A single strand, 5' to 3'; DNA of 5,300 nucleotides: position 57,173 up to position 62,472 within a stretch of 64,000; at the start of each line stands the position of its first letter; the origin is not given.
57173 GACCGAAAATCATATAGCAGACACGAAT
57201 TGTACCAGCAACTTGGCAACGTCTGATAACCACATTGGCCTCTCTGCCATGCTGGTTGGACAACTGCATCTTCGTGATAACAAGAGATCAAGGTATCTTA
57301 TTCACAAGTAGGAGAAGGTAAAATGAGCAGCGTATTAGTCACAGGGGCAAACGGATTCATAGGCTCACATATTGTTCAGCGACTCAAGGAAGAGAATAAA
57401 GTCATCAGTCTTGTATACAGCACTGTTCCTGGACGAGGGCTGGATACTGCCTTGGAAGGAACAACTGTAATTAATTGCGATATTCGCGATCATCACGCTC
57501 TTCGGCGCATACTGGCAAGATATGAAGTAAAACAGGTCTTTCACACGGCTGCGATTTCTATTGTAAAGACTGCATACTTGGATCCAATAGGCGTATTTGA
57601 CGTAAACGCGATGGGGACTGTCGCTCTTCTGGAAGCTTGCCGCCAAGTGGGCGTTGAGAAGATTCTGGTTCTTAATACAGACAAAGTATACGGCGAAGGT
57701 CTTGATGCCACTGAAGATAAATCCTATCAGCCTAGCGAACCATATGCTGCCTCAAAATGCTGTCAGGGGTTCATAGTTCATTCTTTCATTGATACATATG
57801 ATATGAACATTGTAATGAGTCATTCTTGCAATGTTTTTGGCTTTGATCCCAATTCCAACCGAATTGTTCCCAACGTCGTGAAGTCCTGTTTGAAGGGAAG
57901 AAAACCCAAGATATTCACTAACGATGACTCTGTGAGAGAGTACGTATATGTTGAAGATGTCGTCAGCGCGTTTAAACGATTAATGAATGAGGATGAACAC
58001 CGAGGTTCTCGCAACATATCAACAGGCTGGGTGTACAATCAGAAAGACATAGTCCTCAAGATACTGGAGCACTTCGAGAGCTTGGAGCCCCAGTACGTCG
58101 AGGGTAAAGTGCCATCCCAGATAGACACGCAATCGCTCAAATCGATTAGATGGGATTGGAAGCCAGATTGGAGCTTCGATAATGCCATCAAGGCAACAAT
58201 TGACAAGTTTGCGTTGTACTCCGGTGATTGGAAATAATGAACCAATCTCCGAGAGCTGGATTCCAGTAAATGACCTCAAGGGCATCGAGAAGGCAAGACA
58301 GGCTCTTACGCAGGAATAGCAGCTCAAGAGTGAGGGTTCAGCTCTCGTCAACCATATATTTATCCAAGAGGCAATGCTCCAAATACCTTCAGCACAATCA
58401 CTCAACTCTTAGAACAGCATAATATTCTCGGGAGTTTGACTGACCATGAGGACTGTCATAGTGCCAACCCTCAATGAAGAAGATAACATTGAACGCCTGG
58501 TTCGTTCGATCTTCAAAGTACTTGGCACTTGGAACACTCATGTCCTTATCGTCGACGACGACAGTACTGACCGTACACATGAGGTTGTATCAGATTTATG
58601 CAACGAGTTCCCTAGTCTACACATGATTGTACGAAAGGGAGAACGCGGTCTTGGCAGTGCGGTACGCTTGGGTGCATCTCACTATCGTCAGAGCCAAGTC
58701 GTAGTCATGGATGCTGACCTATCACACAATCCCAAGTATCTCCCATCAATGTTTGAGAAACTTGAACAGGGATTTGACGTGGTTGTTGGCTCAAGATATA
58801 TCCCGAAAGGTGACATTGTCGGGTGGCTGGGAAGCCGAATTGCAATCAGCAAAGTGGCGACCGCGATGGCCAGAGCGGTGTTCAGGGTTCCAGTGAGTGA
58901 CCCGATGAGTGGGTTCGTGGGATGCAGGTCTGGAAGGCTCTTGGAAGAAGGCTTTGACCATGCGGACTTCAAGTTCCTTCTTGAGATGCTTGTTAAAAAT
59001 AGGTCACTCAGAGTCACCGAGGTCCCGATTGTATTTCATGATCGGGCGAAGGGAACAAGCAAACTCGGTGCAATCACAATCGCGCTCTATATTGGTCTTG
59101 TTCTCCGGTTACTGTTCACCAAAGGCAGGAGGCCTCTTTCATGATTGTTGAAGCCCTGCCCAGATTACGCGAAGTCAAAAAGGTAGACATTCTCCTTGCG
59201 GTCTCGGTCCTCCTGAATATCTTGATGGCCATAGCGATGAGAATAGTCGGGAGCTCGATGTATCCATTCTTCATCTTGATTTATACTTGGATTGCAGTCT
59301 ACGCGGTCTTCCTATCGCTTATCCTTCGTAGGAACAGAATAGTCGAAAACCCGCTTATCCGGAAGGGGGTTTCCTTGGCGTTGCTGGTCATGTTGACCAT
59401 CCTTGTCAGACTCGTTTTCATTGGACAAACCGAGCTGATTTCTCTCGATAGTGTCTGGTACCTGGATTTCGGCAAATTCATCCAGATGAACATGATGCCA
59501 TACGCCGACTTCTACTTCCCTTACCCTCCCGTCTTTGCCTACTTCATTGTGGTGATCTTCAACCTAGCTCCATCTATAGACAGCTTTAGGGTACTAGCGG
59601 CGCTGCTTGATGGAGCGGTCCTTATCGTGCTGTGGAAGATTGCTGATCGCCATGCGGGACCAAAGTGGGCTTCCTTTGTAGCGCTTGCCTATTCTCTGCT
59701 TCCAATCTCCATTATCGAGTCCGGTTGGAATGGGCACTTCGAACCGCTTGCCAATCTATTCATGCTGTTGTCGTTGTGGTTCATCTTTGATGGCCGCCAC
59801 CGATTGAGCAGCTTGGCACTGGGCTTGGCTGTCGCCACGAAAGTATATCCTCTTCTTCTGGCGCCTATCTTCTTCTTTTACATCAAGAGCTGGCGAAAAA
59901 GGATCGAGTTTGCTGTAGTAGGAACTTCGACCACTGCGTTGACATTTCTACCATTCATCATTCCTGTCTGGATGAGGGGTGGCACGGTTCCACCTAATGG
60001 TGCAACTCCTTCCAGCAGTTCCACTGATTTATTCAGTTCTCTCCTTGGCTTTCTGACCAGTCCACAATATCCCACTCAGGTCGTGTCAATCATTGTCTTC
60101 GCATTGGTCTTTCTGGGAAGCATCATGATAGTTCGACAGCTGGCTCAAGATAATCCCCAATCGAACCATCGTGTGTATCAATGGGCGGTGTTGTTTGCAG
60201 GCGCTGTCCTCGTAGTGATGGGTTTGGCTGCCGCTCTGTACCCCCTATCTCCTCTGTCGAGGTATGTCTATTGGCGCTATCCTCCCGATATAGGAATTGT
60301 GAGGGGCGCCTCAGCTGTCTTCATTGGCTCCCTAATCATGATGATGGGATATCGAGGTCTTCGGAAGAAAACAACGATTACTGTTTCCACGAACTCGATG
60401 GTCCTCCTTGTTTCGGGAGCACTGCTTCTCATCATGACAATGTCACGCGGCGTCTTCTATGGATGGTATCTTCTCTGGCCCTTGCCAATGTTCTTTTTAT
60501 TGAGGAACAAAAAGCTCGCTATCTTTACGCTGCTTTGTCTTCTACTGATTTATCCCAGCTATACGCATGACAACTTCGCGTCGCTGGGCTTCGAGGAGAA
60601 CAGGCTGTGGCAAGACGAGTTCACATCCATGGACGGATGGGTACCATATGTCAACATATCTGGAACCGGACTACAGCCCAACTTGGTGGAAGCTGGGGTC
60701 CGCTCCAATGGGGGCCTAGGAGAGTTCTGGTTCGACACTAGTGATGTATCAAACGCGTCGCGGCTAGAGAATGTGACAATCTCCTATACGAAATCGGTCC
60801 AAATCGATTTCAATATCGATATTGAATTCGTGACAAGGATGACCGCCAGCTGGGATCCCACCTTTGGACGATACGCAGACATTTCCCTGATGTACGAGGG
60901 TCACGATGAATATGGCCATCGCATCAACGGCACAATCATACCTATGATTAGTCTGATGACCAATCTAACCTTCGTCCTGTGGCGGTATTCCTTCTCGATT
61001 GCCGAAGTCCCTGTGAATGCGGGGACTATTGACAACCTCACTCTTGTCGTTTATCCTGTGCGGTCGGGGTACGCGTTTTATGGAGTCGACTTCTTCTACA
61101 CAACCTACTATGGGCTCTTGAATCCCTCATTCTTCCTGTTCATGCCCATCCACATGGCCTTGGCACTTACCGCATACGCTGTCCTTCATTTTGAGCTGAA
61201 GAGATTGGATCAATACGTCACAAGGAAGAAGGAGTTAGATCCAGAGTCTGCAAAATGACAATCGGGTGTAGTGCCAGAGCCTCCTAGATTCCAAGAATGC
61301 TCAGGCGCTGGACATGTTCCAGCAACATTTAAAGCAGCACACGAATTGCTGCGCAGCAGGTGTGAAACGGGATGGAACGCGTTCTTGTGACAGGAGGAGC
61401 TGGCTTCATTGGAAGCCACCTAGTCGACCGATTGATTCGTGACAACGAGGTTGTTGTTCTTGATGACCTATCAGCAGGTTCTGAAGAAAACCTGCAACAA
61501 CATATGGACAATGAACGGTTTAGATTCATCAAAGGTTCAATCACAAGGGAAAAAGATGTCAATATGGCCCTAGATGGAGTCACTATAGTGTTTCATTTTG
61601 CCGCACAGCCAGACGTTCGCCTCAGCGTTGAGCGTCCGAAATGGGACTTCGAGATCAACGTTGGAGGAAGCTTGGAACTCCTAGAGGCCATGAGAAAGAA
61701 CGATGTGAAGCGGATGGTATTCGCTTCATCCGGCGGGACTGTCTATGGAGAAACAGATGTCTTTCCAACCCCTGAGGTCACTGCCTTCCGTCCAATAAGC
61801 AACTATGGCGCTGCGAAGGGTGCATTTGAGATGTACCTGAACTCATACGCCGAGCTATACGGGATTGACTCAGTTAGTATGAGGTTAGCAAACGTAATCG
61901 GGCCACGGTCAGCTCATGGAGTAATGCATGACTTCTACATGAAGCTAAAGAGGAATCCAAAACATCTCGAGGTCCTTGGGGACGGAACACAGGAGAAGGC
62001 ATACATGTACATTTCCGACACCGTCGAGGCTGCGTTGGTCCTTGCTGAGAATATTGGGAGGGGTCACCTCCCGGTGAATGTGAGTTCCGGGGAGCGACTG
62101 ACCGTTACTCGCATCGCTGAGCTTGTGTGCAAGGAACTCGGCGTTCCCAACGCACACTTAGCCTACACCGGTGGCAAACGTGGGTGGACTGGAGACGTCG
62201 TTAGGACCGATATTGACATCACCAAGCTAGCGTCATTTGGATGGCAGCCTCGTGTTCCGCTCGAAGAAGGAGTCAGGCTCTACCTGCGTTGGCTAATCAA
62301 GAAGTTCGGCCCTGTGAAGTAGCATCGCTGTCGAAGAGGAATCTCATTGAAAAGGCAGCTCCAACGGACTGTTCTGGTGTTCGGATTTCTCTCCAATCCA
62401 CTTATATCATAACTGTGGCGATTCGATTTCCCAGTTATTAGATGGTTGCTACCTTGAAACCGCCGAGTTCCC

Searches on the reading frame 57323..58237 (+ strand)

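Call 82: search_protein_families(library=pfam, proteins=[window:57323-58237:+], max_evalue=0.0001)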
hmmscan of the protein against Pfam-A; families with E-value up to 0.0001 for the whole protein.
window:57323-58237:+ (304 aa): 7 families
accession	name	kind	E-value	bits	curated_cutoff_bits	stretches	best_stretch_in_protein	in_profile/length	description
PF01370.27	Epimerase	-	4.7e-49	167.4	20.9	1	4-226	1-233/240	NAD dependent epimerase/dehydratase family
PF16363.11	GDP_Man_Dehyd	-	3.2e-43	148.9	27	1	5-252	1-267/332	GDP-mannose 4,6 dehydratase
PF01073.25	3Beta_HSD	-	1.2e-18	67.5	22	1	5-216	1-224/280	3-beta hydroxysteroid dehydrogenase/isomerase family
PF02719.21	Polysacc_synt_2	-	6.3e-15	55.6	20.2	1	4-122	1-131/293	Polysaccharide biosynthesis protein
PF04321.23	RmlD_sub_bind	-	1.7e-12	47.5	27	1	4-146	3-130/287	RmlD substrate binding domain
PF13460.12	NAD_binding_10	-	1.6e-08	35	27.2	1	8-143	1-122/184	NAD(P)H-binding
PF07993.18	NAD_binding_4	-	7.2e-07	29.1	20.1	0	6-35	1-30/258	Male sterility protein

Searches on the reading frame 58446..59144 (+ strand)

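Call 82: search_protein_families(library=pfam, proteins=[window:58446-59144:+], max_evalue=0.0001)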
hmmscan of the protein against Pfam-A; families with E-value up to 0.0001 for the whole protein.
window:58446-59144:+ (232 aa): 3 families
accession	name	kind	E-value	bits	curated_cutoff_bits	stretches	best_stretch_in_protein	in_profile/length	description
PF00535.33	Glycos_transf_2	-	2.1e-30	106.3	23.3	1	3-140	1-139/168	Glycosyl transferase family 2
PF13641.12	Glyco_tranf_2_3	-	2.3e-07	31.5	27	1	3-112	4-118/230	Glycosyltransferase like family 2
PF10111.15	Glyco_tranf_2_2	-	3.8e-05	23.7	27.3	0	3-96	1-96/276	Glycosyltransferase like family 2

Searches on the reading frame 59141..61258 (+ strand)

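Call 82: search_protein_families(library=pfam, proteins=[window:59141-61258:+], max_evalue=0.0001)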
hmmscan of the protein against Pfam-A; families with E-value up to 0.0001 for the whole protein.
window:59141-61258:+ (705 aa): 1 family
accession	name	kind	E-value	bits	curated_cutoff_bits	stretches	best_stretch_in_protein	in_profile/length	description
PF09594.16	GT87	-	4.2e-14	53.3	25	1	126-357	1-234/237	Glycosyltransferase family 87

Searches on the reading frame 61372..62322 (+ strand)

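Call 82: search_protein_families(library=pfam, proteins=[window:61372-62322:+], max_evalue=0.0001)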
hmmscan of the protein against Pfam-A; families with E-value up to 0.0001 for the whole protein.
window:61372-62322:+ (316 aa): 8 families
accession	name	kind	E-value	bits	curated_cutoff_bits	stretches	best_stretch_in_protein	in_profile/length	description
PF01370.27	Epimerase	-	2.6e-52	178.1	20.9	1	4-230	1-230/240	NAD dependent epimerase/dehydratase family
PF16363.11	GDP_Man_Dehyd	-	1.8e-44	153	27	1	5-302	1-330/332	GDP-mannose 4,6 dehydratase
PF01073.25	3Beta_HSD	-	2e-20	73.4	22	1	5-225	1-228/280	3-beta hydroxysteroid dehydrogenase/isomerase family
PF02719.21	Polysacc_synt_2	-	1.1e-16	61.3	20.2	1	4-261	1-256/293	Polysaccharide biosynthesis protein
PF13460.12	NAD_binding_10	-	4.6e-11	43.3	27.2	1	8-156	1-131/184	NAD(P)H-binding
PF07993.18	NAD_binding_4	-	6.1e-10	39.1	20.1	1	6-189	1-220/258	Male sterility protein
PF04321.23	RmlD_sub_bind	-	5e-07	29.5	27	1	3-204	2-178/287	RmlD substrate binding domain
PF00106.31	adh_short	-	9e-06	25.7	26.6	0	3-70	2-71/195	short chain dehydrogenase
